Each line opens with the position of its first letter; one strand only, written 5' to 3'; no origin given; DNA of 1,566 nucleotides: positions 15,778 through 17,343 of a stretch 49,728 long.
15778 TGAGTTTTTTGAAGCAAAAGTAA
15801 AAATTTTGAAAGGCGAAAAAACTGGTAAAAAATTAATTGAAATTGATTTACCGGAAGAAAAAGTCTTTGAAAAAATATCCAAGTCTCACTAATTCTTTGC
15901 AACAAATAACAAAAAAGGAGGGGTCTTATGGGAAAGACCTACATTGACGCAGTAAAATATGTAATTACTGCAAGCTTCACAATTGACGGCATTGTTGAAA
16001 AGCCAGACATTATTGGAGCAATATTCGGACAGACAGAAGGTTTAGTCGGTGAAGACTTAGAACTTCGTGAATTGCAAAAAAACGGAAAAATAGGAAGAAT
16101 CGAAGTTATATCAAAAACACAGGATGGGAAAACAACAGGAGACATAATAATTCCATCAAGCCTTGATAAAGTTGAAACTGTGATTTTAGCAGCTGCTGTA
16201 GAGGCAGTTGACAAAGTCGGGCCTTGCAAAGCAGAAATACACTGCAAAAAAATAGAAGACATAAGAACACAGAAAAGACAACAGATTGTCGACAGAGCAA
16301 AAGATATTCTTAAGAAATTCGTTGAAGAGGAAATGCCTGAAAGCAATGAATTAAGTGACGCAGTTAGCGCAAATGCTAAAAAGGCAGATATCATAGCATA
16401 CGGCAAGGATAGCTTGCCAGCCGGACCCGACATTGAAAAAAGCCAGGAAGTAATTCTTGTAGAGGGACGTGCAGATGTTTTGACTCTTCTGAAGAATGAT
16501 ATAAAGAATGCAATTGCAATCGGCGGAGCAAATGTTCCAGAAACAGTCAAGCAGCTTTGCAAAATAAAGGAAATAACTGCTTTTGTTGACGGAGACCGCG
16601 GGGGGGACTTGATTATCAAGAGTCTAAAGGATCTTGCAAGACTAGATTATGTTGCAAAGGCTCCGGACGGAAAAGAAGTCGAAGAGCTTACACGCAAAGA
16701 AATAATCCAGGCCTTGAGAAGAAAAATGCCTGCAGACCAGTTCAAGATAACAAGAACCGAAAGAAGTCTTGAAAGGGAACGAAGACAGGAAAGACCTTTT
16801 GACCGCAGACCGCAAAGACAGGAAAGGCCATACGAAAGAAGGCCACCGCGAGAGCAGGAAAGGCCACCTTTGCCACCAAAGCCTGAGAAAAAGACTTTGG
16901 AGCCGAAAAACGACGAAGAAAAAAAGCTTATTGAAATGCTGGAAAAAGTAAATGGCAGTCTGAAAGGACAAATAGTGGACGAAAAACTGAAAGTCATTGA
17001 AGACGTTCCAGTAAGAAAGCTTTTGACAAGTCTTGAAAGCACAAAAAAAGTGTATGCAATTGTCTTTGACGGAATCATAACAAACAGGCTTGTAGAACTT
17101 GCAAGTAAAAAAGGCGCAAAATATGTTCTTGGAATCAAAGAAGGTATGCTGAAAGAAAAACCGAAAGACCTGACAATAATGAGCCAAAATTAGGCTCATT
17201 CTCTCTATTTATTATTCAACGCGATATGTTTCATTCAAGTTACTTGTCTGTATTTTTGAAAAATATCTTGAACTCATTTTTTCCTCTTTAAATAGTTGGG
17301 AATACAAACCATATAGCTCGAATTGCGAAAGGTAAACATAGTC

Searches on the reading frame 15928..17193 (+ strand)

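Call 22: search_protein_families(library=pfam, proteins=[window:15928-17193:+], max_evalue=0.0001)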
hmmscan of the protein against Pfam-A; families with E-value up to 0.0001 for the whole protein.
window:15928-17193:+ (421 aa): 3 families
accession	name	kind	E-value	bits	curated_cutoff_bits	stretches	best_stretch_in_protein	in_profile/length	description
PF13662.12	Toprim_4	-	1.3e-07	32.2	25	1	174-235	2-72/85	Toprim domain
PF13155.12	Toprim_2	-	1.4e-07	32.2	22.1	1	176-253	1-86/88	Toprim-like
PF01751.28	Toprim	-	1.7e-06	28.5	23.1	1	174-251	1-93/96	Toprim domain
